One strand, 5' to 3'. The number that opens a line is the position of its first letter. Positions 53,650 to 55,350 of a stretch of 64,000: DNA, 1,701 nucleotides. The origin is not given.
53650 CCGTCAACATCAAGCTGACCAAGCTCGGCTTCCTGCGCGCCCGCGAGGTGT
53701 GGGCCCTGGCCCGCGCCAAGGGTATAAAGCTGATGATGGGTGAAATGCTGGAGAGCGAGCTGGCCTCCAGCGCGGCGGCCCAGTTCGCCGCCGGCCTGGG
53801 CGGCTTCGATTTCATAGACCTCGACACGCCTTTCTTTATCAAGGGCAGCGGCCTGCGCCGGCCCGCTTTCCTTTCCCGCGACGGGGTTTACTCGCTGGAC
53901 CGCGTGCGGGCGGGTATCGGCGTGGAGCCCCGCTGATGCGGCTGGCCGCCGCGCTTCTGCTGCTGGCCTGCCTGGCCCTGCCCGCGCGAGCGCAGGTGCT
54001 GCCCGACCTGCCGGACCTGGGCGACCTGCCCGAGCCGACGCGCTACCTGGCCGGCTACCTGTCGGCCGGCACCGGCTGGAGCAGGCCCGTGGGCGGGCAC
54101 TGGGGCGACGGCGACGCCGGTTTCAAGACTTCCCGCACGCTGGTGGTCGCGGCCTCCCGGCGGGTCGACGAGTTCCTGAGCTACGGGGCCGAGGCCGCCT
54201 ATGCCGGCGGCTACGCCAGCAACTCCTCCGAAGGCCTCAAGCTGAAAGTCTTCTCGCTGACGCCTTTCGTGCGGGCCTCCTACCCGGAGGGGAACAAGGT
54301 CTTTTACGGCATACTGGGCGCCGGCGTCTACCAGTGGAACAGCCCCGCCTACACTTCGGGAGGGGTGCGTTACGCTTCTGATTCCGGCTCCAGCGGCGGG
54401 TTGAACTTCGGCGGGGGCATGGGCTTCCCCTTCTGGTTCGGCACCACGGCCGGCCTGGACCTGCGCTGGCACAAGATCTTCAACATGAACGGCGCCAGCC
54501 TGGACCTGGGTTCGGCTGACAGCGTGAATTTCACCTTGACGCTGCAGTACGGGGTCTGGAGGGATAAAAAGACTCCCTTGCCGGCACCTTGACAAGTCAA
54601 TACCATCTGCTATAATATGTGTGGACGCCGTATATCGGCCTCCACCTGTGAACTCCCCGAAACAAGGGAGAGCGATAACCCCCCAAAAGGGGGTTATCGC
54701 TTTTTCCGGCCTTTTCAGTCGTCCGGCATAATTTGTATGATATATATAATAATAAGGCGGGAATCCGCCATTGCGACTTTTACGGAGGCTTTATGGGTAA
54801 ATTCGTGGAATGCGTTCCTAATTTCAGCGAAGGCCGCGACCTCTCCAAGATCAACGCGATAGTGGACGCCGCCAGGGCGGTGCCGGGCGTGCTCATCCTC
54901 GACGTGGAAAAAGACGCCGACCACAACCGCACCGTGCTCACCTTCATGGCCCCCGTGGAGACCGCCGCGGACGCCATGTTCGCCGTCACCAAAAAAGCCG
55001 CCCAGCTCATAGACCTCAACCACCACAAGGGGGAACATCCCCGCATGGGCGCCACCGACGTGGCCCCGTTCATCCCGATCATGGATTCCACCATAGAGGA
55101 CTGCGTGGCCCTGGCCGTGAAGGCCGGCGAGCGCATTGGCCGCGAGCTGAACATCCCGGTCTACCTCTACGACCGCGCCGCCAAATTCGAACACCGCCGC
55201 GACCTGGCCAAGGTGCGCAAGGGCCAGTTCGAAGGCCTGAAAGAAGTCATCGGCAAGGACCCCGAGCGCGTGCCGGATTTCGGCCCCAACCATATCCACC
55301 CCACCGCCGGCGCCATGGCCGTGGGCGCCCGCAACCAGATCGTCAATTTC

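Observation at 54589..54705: Self-contained small transcription unit: near-consensus promoter, two hairpins, strong terminator (candidate sRNA)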

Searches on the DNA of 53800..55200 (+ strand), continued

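Call 34: search_with_rna_model(model_id=R1, sources=[window, L001, L002, L003, L004, L005, L007, L008, L009, L010, L011, L012, L013, L014, L015, L016, L017, L018, L019, L020, L021, L023, L025, L028, L029, L030, L031, L032, L035, L036, L038, L040, L042, L043, L044, L045, L048, L049, L050, L051, L052, L054, L060, L061, L062, L063, L065, L066, L067, L069, L070, L071, L072, L073, L074, L075, L076, L077, L078, L079, L080, L081, L082, L083, L084, L085, L086, L087, L088, L089, L090, L091, L092, L093, L094, L095, L096, L097, L098, L099, L100, L101], max_evalue=1e-9, make_alignment=true)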
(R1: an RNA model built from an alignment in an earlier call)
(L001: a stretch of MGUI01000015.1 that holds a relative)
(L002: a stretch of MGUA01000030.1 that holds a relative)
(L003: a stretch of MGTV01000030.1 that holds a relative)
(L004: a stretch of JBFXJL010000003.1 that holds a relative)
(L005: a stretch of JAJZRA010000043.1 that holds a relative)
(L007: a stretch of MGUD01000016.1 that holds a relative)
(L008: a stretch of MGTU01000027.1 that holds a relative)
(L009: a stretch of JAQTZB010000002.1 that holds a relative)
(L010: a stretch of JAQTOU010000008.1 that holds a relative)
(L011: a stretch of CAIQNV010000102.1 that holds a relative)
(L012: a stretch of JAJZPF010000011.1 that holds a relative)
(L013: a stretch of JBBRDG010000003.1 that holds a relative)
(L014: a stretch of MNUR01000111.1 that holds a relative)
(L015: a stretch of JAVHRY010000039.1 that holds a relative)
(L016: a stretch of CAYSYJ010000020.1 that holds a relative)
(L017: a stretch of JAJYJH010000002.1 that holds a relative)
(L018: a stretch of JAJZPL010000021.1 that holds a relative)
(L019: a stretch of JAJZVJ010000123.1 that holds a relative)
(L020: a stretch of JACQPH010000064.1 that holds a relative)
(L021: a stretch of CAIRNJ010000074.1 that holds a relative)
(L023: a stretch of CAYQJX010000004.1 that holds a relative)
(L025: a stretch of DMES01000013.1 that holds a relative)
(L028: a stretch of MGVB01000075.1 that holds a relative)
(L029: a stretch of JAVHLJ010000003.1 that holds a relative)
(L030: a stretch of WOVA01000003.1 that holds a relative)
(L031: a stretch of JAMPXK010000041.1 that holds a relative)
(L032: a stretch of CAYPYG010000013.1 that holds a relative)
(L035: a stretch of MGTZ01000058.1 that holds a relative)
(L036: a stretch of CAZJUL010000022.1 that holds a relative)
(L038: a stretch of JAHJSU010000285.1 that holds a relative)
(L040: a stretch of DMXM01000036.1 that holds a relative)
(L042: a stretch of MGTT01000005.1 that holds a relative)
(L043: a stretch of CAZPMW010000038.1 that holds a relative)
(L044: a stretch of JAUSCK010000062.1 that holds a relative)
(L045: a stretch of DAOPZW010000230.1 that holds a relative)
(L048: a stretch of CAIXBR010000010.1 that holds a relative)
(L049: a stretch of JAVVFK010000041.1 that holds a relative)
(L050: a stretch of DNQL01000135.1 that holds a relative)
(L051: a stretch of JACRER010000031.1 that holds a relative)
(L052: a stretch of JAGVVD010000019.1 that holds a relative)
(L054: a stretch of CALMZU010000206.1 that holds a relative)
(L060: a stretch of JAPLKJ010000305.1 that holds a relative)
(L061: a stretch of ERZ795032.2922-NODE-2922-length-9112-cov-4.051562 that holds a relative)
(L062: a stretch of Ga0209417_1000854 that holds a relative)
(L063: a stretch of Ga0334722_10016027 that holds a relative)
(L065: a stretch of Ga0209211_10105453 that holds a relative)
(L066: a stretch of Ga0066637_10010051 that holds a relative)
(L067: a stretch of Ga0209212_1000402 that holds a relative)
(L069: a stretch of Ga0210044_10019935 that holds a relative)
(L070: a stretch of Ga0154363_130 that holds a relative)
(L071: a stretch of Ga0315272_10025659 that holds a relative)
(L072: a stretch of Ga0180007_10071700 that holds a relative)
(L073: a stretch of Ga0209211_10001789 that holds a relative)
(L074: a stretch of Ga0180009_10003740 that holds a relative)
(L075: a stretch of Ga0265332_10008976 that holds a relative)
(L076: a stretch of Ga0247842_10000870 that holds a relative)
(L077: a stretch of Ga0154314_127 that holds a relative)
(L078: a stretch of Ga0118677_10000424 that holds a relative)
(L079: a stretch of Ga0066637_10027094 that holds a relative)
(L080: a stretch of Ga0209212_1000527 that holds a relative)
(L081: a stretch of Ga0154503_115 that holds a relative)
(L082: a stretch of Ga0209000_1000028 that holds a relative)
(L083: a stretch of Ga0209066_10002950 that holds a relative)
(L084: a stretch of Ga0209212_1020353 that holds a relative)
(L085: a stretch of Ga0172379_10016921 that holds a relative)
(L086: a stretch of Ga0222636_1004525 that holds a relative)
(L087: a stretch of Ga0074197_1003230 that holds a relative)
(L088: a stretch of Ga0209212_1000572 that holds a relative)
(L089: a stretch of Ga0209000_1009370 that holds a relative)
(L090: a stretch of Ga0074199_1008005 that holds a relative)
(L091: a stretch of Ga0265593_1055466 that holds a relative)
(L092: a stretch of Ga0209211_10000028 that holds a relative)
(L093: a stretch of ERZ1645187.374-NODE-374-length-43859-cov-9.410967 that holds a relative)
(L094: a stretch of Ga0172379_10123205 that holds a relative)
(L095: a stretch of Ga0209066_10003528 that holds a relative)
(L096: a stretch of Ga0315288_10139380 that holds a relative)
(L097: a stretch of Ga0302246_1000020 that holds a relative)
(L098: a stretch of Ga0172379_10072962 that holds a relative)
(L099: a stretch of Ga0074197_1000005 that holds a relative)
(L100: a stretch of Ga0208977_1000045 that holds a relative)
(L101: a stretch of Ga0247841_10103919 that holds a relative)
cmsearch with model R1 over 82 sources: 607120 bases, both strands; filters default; matches with E-value up to 1e-9: 82.
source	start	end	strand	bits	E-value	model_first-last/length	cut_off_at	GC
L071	1579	1670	+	107.2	9.7e-24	1-92/92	no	0.53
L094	133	224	-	106.3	1.6e-23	1-92/92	no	0.54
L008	2810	2901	+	105.6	2.4e-23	1-92/92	no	0.55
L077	1522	1613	+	105.6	2.4e-23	1-92/92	no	0.55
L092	5898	5989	-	105.6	2.4e-23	1-92/92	no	0.55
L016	2808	2899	+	105.5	2.5e-23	1-92/92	no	0.59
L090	2010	2101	+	105.2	3e-23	1-92/92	no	0.59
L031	2813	2904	+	105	3.4e-23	1-92/92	no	0.57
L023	2699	2787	+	103.6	7.3e-23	1-92/92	no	0.53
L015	2350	2441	+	103.3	8.6e-23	1-92/92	no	0.53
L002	2721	2809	+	102.9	1.1e-22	1-92/92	no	0.53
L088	487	575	-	102.9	1.1e-22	1-92/92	no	0.53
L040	2812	2903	+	102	1.8e-22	1-92/92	no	0.58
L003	2810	2900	+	101.8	2.1e-22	1-92/92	no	0.58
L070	61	151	+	101.8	2.1e-22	1-92/92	no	0.58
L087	9281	9371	+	101.8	2.1e-22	1-92/92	no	0.58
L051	2822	2913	+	101.6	2.3e-22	1-92/92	no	0.61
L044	2808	2899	+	101.3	2.8e-22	1-92/92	no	0.54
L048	2777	2865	+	101.2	2.9e-22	1-92/92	no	0.53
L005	2673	2761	+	100.6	4e-22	1-92/92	no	0.55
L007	2791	2881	+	100.5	4.3e-22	1-92/92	no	0.53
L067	5298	5388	+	100.5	4.3e-22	1-92/92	no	0.53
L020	2820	2911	+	99.6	7.1e-22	1-92/92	no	0.54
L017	2818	2906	+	99.2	9.3e-22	1-92/92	no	0.58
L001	2837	2925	+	97.9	1.9e-21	1-92/92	no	0.52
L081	2275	2363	-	97.9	1.9e-21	1-92/92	no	0.52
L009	2835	2923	+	97.5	2.3e-21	1-92/92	no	0.53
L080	3096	3184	-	97.3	2.7e-21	1-92/92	no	0.53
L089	2177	2268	-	95.7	6.6e-21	1-92/92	no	0.57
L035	2827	2915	+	95.5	7.5e-21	1-92/92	no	0.55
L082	2892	2980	-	95.5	7.5e-21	1-92/92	no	0.55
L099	5985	6073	+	95.5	7.5e-21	1-92/92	no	0.55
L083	9643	9731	-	95.2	8.8e-21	1-92/92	no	0.56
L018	2804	2892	+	95.1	9.5e-21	1-92/92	no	0.47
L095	1835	1923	+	94.8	1.1e-20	1-92/92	no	0.55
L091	280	367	-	94.2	1.5e-20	1-92/92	no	0.53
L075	1153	1246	+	94.1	1.6e-20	1-92/92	no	0.54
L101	1936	2023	+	93.9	1.8e-20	1-92/92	no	0.51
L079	3132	3219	+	93.5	2.3e-20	1-92/92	no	0.52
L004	2826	2914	+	93.1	2.9e-20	1-92/92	no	0.58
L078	3490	3577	+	93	3e-20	1-92/92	no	0.5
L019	208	300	+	91.8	6.1e-20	1-92/92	no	0.53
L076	6465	6552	-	91.5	7.1e-20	1-92/92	no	0.45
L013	2805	2892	+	91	9.6e-20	1-92/92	no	0.48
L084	3618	3708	+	90.9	1e-19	1-92/92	no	0.53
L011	111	202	+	88.8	3.4e-19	1-92/92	no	0.53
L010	2820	2910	+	87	9.2e-19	1-92/92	no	0.52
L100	2885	2972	-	86.5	1.2e-18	1-92/92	no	0.53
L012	2819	2909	+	86.1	1.5e-18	1-92/92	no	0.49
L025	1204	1298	+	85.4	2.2e-18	1-92/92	no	0.49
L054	2805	2891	+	84.8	3.2e-18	1-92/92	no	0.52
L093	1871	1957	-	84.8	3.2e-18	1-92/92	no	0.52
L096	375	468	+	83.7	6.1e-18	1-92/92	no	0.48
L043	173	259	+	83.6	6.4e-18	1-92/92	no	0.51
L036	2748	2838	+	81.8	1.8e-17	1-92/92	no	0.57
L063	4556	4644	+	81.7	1.9e-17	1-92/92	no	0.53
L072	2238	2331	+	81.3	2.3e-17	1-92/92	no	0.49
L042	2801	2888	+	81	2.9e-17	1-92/92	no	0.52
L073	2587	2674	+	81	2.9e-17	1-92/92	no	0.52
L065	1925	2018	+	80.8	3.2e-17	1-92/92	no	0.48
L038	2831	2921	+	80.7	3.4e-17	1-92/92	no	0.54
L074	4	94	-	80.7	3.4e-17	1-92/92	no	0.54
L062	1337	1431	+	79.9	5.2e-17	1-92/92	no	0.45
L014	2773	2862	+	77.9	1.7e-16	1-92/92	no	0.52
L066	129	218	-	77.9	1.7e-16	1-92/92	no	0.52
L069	1629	1718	+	77.9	1.7e-16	1-92/92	no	0.52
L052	2806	2900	+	76.7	3.3e-16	1-92/92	no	0.62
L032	2806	2900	+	76.5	3.6e-16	1-92/92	no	0.62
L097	4607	4701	-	76.5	3.6e-16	1-92/92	no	0.62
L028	1699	1788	+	75.7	5.7e-16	1-92/92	no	0.52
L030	2811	2905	+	74.8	9.3e-16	1-92/92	no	0.56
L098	266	352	-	74.3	1.3e-15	1-92/92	no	0.51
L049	2747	2841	+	73.2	2.4e-15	1-92/92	no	0.6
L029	2743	2836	+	72.1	4.3e-15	1-92/92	no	0.61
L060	2655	2744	+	71.9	4.9e-15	1-92/92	no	0.54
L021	1794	1883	+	71.1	7.8e-15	1-92/92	no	0.56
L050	2222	2316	+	71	8.2e-15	1-92/92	no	0.6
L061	1296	1390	-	69.5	1.9e-14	1-92/92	no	0.62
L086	3712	3801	+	67.6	5.8e-14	1-92/92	no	0.48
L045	1487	1575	+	62.7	9e-13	1-92/92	no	0.58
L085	3872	3956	+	59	7.7e-12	1-92/92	no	0.51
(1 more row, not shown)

Alignment A3: 82 matches aligned to the model, 100 columns, each read 5' to 3' on its own strand. Consensus structure (alignment columns), stored with it:
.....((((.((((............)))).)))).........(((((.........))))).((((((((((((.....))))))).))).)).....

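Call 48: search_dna_similar(query=window:54585-54710:+, collection=plasmids, mode=distant, max_evalue=0.01, max_rows=10)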
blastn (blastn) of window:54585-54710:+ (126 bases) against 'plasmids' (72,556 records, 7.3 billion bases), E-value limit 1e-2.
No match.

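Call 49: search_dna_similar(query=window:54585-54710:+, collection=phages, mode=distant, max_evalue=0.01, max_rows=10)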
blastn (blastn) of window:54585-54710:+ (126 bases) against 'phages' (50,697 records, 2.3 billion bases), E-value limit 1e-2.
No match.
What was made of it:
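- Tried and rejected: blastn against plasmids and phages gave no match (calls 48, 49).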

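Call 50: search_with_rna_model(model_id=R1, sources=[L102, L103], max_evalue=0.001, show_alignments=2)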
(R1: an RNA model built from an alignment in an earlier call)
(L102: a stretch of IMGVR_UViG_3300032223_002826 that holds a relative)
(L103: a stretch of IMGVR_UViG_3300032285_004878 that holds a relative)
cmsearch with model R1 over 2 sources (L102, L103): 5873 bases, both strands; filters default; matches with E-value up to 0.001: 2.
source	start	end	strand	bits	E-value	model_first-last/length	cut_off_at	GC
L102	500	522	+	20.5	0.00024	62-84/92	no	0.48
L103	4131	4153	+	20.5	0.00024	62-84/92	no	0.48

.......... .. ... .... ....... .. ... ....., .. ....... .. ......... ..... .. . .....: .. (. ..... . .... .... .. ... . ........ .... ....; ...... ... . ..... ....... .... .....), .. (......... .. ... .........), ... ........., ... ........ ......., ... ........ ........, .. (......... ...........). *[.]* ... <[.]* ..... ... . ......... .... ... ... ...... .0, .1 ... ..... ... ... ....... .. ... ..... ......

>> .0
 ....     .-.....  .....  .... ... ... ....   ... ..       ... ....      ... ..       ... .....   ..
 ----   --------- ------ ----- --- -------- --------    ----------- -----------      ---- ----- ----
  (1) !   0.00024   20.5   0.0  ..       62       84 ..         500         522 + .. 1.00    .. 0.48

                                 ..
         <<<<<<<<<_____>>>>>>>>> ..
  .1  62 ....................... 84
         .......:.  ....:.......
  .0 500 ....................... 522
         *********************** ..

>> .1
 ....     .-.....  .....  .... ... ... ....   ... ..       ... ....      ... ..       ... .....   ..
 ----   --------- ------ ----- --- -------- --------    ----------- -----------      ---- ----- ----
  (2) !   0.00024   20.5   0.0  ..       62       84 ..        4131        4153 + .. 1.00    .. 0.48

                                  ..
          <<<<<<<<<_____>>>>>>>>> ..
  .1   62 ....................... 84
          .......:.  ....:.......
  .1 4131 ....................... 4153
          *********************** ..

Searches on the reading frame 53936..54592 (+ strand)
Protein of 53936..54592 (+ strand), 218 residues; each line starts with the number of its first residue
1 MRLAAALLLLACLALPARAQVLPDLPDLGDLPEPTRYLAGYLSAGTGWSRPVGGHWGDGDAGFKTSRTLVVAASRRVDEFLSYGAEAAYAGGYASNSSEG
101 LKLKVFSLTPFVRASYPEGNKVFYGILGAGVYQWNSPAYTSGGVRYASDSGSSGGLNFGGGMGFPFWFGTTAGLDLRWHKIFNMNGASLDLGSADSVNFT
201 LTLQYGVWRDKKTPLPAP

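Call 11: search_protein_families(library=pfam, proteins=[window:53936-54592:+])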
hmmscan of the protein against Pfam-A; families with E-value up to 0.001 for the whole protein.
window:53936-54592:+ (218 aa): 0 families
